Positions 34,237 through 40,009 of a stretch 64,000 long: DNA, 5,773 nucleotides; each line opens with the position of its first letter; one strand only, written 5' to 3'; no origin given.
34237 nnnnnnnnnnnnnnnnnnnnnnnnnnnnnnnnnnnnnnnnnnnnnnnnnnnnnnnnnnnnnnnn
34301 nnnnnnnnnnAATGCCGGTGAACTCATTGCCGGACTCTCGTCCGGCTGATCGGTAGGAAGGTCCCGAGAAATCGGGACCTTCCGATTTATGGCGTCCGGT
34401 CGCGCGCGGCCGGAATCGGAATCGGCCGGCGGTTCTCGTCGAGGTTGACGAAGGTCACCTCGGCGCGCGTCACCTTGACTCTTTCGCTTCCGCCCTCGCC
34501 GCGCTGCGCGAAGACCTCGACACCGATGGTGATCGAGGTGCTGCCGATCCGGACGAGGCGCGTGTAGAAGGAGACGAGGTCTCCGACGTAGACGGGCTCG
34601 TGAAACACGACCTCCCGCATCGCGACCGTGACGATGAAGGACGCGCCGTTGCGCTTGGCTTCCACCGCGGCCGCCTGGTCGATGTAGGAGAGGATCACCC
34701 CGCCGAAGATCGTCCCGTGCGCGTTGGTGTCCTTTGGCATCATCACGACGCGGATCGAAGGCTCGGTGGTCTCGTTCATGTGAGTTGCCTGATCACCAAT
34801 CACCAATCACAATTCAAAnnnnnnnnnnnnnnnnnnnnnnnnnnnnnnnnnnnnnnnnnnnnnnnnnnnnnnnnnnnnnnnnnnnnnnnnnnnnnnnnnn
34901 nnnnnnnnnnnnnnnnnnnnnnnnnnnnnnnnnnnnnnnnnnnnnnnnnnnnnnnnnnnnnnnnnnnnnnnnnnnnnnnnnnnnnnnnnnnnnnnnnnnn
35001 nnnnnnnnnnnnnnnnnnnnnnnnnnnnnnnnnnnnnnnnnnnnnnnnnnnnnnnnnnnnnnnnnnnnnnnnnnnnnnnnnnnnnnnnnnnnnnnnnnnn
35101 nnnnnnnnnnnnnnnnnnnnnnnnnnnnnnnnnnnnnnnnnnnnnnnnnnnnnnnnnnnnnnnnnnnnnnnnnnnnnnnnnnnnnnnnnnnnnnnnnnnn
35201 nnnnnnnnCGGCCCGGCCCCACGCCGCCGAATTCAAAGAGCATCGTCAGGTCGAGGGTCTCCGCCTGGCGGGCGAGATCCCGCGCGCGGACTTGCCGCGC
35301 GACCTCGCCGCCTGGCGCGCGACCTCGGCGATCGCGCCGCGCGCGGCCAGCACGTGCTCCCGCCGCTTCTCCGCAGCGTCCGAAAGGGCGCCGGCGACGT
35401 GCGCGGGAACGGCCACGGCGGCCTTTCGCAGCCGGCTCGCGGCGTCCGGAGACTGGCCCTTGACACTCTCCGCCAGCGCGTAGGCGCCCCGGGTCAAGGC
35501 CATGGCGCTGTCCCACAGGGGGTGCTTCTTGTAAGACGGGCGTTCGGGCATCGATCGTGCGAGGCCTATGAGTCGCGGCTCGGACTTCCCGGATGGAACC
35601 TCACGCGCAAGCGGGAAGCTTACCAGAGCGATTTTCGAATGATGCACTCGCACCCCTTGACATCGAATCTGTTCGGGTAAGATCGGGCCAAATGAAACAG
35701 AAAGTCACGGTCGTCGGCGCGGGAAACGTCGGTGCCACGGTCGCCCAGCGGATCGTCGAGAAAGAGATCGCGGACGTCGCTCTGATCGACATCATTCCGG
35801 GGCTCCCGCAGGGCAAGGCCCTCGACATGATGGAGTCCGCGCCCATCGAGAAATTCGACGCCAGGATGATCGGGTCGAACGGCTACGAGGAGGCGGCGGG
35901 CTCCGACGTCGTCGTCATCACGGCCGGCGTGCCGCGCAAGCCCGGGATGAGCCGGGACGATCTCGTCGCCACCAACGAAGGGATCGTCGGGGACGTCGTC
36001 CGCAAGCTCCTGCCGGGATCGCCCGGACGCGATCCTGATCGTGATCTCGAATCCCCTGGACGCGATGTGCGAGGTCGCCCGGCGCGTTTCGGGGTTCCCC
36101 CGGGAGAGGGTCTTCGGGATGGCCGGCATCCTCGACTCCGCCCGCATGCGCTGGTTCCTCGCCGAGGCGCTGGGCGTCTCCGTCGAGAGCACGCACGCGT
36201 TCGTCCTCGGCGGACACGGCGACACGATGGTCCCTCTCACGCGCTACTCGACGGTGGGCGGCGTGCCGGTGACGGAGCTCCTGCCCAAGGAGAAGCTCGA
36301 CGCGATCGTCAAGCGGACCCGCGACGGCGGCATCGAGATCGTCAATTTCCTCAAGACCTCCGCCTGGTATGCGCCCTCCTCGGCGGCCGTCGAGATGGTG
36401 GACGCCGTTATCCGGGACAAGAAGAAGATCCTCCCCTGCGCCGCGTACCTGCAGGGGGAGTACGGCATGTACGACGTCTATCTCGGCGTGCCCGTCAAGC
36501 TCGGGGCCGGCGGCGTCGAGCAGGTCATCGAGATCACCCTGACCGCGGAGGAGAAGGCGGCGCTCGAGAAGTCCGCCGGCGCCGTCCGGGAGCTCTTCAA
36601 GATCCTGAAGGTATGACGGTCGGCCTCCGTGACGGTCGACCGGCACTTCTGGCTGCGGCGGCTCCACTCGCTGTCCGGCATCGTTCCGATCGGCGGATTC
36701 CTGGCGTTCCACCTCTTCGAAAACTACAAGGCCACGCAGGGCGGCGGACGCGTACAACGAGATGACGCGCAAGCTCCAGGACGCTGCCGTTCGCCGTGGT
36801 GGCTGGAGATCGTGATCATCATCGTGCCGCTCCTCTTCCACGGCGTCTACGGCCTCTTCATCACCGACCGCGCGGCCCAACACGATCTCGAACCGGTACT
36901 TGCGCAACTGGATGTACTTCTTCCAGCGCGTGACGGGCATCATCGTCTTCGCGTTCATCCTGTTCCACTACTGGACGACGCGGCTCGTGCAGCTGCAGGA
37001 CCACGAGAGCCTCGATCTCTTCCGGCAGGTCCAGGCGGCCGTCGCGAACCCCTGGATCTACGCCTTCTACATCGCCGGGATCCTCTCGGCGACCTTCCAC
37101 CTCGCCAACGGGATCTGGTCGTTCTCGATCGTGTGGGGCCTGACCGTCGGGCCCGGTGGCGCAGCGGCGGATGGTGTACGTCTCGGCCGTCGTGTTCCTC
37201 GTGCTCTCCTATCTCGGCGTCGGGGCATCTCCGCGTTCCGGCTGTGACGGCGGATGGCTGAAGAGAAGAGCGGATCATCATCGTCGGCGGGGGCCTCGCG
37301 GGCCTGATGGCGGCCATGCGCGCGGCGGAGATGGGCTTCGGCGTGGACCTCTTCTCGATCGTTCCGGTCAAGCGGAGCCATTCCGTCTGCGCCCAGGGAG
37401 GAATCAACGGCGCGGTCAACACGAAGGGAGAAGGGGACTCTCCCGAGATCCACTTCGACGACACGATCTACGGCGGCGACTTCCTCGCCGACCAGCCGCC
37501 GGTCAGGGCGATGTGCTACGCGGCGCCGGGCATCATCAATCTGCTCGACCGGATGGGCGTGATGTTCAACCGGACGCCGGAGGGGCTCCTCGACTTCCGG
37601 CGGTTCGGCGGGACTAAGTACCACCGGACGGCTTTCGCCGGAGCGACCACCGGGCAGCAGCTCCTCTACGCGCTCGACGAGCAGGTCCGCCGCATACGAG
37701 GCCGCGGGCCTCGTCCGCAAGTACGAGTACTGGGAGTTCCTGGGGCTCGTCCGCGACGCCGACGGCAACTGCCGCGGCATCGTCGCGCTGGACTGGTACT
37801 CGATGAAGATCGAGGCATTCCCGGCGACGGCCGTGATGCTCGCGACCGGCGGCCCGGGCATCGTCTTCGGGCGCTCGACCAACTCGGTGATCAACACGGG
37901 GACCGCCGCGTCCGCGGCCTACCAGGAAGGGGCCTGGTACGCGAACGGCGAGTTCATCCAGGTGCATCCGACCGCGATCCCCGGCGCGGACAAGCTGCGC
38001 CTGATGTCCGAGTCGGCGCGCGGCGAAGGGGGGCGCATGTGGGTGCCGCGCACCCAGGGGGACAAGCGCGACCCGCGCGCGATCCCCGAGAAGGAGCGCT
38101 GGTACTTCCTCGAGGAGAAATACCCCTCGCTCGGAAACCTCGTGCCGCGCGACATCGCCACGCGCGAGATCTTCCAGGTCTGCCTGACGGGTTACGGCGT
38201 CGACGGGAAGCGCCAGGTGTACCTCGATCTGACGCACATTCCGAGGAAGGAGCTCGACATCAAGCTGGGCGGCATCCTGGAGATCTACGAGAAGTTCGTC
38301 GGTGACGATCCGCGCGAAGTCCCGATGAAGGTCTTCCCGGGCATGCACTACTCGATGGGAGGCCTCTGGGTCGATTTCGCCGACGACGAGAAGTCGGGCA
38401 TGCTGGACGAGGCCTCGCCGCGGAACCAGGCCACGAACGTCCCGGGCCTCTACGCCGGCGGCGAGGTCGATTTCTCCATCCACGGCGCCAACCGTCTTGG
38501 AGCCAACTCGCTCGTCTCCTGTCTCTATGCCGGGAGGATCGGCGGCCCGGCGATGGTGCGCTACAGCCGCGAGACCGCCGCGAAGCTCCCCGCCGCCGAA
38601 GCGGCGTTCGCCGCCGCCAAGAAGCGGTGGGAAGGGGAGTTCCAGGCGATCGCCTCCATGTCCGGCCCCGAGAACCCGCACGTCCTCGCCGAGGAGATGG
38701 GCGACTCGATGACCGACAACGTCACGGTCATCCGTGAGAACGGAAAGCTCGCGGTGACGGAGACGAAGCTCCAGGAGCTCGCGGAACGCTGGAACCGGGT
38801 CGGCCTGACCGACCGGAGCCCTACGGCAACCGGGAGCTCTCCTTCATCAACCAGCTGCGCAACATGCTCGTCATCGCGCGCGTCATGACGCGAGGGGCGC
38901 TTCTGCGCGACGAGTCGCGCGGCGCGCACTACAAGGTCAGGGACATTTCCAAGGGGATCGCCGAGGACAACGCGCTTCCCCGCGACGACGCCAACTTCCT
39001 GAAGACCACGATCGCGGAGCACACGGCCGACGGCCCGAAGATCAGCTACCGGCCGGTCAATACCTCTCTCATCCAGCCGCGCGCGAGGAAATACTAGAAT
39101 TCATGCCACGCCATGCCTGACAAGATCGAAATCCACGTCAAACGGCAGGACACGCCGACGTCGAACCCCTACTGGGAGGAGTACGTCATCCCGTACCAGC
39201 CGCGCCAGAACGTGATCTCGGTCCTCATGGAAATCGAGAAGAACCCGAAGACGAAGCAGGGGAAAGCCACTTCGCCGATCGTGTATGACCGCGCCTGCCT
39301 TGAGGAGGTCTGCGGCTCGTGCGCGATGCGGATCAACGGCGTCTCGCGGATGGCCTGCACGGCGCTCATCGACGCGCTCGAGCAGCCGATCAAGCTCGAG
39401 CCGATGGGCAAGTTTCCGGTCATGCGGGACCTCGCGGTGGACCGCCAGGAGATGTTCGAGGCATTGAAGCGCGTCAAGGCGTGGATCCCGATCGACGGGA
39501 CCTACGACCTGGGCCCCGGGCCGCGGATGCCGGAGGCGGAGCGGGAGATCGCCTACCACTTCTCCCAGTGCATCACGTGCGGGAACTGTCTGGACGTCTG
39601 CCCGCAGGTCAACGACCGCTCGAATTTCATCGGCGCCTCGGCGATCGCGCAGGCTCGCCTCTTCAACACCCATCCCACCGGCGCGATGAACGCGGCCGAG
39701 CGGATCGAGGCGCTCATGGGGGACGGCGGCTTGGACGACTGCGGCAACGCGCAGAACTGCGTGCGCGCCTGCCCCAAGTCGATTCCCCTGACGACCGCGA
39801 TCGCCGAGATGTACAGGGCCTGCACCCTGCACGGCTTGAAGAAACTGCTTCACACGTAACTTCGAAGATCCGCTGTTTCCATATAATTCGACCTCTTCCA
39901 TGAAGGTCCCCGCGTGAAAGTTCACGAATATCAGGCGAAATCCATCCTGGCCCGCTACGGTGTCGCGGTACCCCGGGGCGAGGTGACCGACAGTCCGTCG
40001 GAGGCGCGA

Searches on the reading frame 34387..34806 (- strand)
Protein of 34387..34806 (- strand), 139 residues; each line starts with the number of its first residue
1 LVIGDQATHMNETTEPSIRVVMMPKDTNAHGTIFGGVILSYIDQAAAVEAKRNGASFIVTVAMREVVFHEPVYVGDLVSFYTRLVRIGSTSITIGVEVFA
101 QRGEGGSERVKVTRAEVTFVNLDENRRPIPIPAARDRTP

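Call 49: search_protein_families(library=pfam, proteins=[window:34387-34806:-])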
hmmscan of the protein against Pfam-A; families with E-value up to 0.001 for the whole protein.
window:34387-34806:- (139 aa): 3 families
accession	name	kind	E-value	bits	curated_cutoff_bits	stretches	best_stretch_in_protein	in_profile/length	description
PF03061.28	4HBT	-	1e-16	61.4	20.6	1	30-104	1-76/79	Thioesterase superfamily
PF13279.12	4HBT_2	-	1.4e-05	25.9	25.5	1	34-133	21-116/122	Thioesterase-like superfamily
PF13622.12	4HBT_3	-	0.00027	21.5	24.3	1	24-119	2-82/83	Acyl-CoA thioesterase N-terminal domain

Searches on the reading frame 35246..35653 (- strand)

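Call 49: search_protein_families(library=pfam, proteins=[window:35246-35653:-])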
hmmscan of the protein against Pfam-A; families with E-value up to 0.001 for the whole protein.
window:35246-35653:- (135 aa): 1 family
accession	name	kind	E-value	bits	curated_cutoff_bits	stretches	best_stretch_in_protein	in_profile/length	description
PF05635.17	23S_rRNA_IVP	-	0.00095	19.8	33.8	0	44-116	3-77/106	23S rRNA-intervening sequence protein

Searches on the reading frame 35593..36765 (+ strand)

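Call 74: search_protein_families(library=pfam, proteins=[window:35593-36765:+], max_evalue=0.01)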
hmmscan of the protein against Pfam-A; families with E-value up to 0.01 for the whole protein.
window:35593-36765:+ (390 aa): 1 family
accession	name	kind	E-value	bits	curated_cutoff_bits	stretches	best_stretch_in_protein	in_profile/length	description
PF00056.29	Ldh_1_N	-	2.8e-26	92.7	27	1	37-139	2-105/141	lactate/malate dehydrogenase, NAD binding domain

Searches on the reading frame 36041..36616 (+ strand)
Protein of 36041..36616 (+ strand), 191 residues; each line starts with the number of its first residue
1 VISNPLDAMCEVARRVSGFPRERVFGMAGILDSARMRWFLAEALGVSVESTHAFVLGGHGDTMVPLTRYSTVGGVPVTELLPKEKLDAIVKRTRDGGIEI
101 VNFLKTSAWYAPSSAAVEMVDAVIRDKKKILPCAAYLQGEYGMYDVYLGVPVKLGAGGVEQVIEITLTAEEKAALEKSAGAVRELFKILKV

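Call 49: search_protein_families(library=pfam, proteins=[window:36041-36616:+])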
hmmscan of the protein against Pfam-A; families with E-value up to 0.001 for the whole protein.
window:36041-36616:+ (191 aa): 1 family
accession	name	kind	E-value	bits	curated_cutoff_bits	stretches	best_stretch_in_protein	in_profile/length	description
PF02866.23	Ldh_1_C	-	1.9e-31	109.9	22.6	1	31-182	3-163/174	lactate/malate dehydrogenase, alpha/beta C-terminal domain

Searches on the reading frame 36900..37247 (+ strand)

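Call 50: search_protein_families(library=pfam, proteins=[window:36900-37247:+])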
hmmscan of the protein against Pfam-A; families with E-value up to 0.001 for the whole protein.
window:36900-37247:+ (115 aa): 1 family
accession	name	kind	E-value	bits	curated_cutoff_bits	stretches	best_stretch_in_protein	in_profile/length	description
PF01127.27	Sdh_cyt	-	2.6e-09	37.7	25.8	1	4-72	21-88/122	Succinate dehydrogenase/Fumarate reductase transmembrane subunit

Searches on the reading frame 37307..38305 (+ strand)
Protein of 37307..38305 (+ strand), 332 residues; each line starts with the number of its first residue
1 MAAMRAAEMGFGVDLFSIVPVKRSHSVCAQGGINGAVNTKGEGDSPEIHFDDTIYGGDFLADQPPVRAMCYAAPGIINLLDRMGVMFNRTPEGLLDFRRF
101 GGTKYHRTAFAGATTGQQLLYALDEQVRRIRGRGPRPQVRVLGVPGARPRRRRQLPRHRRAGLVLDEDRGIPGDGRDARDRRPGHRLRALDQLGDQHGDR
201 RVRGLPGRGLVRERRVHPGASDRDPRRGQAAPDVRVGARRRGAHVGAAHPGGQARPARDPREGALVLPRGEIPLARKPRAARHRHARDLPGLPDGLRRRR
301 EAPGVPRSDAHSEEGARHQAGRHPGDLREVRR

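Call 74: search_protein_families(library=pfam, proteins=[window:37307-38305:+], max_evalue=0.01)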
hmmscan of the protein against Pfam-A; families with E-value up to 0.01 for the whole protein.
window:37307-38305:+ (332 aa): 1 family
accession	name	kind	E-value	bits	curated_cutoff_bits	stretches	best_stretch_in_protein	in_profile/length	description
PF00890.30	FAD_binding_2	-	7.1e-26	91.8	20.4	1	1-129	13-154/414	FAD binding domain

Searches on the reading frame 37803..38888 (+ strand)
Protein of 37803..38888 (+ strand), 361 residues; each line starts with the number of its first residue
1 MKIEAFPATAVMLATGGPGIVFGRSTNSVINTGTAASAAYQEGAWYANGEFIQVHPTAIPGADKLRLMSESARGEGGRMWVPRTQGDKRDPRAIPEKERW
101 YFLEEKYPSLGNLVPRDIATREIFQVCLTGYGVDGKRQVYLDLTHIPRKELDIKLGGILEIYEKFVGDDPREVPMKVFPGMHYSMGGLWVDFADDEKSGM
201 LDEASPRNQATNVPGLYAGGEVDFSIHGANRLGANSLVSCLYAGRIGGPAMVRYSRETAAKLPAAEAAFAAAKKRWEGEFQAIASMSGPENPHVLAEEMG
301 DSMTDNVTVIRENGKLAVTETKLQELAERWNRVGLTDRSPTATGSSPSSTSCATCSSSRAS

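Call 50: search_protein_families(library=pfam, proteins=[window:37803-38888:+])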
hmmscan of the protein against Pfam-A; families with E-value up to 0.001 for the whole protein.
window:37803-38888:+ (361 aa): 2 families
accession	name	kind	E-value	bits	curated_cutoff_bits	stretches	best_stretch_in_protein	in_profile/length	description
PF00890.30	FAD_binding_2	-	1.4e-31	110.6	20.4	1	2-237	187-414/414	FAD binding domain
PF02910.25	Succ_DH_flav_C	-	5.4e-06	26.8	20.8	1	297-341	2-46/130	Fumarate reductase flavoprotein C-term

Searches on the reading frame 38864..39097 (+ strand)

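Call 50: search_protein_families(library=pfam, proteins=[window:38864-39097:+])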
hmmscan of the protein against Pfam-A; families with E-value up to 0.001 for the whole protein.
window:38864-39097:+ (77 aa): 1 family
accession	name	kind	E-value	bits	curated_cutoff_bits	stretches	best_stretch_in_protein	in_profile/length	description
PF02910.25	Succ_DH_flav_C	-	2.5e-17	63.5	20.8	1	1-77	60-130/130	Fumarate reductase flavoprotein C-term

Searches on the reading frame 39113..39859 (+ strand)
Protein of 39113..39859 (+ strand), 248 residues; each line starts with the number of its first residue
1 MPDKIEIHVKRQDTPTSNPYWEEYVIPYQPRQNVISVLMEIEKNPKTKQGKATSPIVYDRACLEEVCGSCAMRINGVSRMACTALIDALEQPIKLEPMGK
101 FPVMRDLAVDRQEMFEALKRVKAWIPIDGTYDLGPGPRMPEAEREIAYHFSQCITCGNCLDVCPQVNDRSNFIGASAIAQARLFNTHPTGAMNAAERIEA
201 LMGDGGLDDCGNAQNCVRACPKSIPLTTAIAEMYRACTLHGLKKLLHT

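Call 50: search_protein_families(library=pfam, proteins=[window:39113-39859:+])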
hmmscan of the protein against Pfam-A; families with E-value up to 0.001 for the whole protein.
window:39113-39859:+ (248 aa): 7 families
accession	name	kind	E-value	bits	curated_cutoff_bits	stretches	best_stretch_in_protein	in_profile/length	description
PF13085.11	Fer2_3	-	3e-31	108.1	27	1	7-116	2-107/107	2Fe-2S iron-sulfur cluster binding domain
PF13183.11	Fer4_8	-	1.5e-08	35.5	27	1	151-224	3-68/68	4Fe-4S dicluster domain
PF13187.11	Fer4_9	-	4.6e-08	33.4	27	1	145-165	34-49/52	4Fe-4S dicluster domain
PF12838.12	Fer4_7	-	2.2e-07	31.7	27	2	152-223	1-51/52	4Fe-4S dicluster domain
PF13237.11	Fer4_10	-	8.3e-07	29.3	25.5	1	148-221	4-53/53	4Fe-4S dicluster domain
PF13534.11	Fer4_17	-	5.1e-06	27.4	22.2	1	152-224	1-60/61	4Fe-4S dicluster domain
PF00037.32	Fer4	-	0.001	19.3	21.1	1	149-165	4-20/24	4Fe-4S binding domain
